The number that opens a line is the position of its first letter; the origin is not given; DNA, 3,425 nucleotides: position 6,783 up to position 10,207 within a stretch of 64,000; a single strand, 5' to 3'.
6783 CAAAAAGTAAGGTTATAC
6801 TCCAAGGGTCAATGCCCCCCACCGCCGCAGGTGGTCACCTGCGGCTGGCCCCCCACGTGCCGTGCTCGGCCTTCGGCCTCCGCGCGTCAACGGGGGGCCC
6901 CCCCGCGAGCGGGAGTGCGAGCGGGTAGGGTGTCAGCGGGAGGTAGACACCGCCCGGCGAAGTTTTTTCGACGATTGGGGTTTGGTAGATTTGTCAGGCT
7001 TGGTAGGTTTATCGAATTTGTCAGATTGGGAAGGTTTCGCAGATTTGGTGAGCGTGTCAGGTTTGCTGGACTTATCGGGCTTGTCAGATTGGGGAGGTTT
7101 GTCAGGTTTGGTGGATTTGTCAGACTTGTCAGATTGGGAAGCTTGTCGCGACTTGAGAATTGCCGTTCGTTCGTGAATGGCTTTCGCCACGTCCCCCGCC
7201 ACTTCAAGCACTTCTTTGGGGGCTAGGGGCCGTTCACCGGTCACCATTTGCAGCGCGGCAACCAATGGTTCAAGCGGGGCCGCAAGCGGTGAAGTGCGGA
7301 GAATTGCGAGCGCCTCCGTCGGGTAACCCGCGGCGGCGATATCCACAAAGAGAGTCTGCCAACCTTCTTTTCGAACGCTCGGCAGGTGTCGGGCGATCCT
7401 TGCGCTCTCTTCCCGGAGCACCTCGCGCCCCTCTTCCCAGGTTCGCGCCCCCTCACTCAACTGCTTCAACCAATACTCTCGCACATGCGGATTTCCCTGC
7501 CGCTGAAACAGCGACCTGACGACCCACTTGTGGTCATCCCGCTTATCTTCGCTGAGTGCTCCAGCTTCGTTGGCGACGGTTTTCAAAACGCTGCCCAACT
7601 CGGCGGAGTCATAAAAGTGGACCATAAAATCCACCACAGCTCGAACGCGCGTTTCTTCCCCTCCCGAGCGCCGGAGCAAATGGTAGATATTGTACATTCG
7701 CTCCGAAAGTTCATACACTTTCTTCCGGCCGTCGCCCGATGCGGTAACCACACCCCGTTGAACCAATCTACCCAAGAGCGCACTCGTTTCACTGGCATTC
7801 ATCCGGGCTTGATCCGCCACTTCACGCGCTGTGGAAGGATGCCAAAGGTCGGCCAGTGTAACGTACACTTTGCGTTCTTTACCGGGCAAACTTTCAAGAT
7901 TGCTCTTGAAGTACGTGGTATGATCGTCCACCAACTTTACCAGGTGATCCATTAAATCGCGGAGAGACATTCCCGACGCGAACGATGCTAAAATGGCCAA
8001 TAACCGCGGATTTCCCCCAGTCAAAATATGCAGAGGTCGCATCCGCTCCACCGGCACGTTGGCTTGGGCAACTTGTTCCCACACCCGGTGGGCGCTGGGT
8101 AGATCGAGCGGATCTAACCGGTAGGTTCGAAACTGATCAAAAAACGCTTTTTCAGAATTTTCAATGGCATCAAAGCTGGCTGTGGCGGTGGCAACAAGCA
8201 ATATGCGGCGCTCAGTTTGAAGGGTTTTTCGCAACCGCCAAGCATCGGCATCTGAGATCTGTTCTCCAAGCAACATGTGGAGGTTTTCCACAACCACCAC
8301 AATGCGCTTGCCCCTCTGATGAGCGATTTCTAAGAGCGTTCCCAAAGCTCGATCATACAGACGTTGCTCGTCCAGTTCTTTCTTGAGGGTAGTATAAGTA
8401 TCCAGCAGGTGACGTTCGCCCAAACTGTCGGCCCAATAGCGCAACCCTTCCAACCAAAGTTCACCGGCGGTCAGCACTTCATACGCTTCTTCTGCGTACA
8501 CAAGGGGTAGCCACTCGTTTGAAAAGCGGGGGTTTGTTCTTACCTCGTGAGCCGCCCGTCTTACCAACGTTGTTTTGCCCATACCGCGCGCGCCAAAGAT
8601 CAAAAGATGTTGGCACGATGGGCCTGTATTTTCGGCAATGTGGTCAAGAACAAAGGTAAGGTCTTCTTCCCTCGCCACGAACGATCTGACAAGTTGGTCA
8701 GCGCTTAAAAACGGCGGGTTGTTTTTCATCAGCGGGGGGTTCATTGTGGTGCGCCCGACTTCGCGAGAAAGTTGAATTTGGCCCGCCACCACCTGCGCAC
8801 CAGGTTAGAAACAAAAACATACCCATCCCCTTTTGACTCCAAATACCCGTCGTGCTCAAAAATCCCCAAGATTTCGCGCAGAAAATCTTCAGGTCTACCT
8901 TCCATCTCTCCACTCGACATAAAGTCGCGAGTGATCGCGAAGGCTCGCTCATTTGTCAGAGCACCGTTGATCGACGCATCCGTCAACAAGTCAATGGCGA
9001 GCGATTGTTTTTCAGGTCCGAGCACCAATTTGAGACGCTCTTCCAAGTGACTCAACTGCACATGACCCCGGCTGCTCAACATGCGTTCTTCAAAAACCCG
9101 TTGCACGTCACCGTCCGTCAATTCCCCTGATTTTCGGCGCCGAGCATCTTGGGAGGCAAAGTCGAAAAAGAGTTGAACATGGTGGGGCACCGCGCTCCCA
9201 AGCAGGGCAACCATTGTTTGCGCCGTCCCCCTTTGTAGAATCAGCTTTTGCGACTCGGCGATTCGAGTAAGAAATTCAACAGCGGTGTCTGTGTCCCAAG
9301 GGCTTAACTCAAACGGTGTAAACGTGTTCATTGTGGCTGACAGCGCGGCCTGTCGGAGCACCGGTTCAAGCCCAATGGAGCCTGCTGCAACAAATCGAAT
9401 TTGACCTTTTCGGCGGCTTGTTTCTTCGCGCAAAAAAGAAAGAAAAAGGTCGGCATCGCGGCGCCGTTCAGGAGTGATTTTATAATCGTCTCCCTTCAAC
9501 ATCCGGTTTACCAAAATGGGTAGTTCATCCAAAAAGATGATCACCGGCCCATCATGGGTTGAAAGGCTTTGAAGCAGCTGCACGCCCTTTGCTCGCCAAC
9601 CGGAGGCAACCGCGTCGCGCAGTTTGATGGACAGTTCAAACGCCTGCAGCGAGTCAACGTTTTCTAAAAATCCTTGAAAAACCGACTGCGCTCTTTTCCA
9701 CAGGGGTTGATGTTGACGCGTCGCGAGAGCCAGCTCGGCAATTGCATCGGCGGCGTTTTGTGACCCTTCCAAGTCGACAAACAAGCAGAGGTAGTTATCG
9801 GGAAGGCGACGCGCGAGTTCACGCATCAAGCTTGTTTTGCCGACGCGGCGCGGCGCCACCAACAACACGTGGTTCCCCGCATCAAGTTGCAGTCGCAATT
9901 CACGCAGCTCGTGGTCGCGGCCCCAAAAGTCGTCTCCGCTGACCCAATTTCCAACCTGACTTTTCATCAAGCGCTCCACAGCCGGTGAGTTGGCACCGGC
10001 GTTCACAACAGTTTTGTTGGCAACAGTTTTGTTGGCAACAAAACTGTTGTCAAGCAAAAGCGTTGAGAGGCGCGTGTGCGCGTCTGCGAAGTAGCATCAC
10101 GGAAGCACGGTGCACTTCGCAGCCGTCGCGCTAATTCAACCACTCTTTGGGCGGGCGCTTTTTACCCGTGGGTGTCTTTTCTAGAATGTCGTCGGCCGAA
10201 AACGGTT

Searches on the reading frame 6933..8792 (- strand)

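Call 9: search_protein_families(library=pfam, proteins=[window:6933-8792:-])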
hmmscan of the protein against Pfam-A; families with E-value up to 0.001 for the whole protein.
window:6933-8792:- (619 aa): 6 families
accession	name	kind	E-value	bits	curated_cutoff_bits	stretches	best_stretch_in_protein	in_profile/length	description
PF13191.12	AAA_16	-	2.1e-11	45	32.6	1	38-193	2-158/167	AAA ATPase domain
PF01637.24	ATPase_2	-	3e-06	27.6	33.2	1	38-266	1-223/225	ATPase domain predominantly from Archaea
PF24033.1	DUF7342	-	9.1e-06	26.2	31.6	1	314-370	12-68/150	Family of unknown function (DUF7342)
PF13401.12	AAA_22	-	3.3e-05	24.6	27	1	60-185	5-101/130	AAA domain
PF01978.25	TrmB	-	8.1e-05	22.8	25.6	1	306-362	10-64/68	Sugar-specific transcriptional regulator TrmB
PF24389.1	ORC-CDC6-like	-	0.0001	21.6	27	1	20-86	2-58/571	ORC-CDC6-like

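Call 57: search_protein_families(library=padloc, proteins=[window:6933-8792:-], max_evalue=0.001)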
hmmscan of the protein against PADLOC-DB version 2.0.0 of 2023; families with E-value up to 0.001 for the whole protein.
window:6933-8792:- (619 aa): 1 family
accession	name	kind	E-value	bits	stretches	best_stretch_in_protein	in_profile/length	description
PDLC04140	mad8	-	1.2e-05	23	0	61-83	28-50/314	mads_8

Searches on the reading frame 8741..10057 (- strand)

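Call 29: search_protein_families(library=pfam, proteins=[window:8741-10057:-])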
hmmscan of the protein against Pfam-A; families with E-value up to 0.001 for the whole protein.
window:8741-10057:- (438 aa): 5 families
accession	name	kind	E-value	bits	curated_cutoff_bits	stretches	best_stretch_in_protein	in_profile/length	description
PF13191.12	AAA_16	-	4.6e-08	34.2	32.6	1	44-179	2-141/167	AAA ATPase domain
PF00004.35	AAA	-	3.5e-05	24.7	21.2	1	64-226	1-108/131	ATPase family associated with various cellular activities (AAA)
PF13401.12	AAA_22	-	0.0001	23.1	27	1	62-138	6-83/130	AAA domain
PF01637.24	ATPase_2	-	0.00016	22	33.2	1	44-187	1-125/225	ATPase domain predominantly from Archaea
PF13173.12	AAA_14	-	0.00022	21.7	27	0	64-109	5-50/129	AAA domain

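Call 57: search_protein_families(library=padloc, proteins=[window:8741-10057:-], max_evalue=0.001)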
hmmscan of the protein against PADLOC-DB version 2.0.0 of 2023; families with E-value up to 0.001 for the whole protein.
window:8741-10057:- (438 aa): 2 families
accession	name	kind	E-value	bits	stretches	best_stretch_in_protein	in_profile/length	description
PDLC04140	mad8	-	1.8e-06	25.7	1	45-111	11-70/314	mads_8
PDLC04789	PDC-S01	-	0.00012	19.3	1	53-102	9-58/375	-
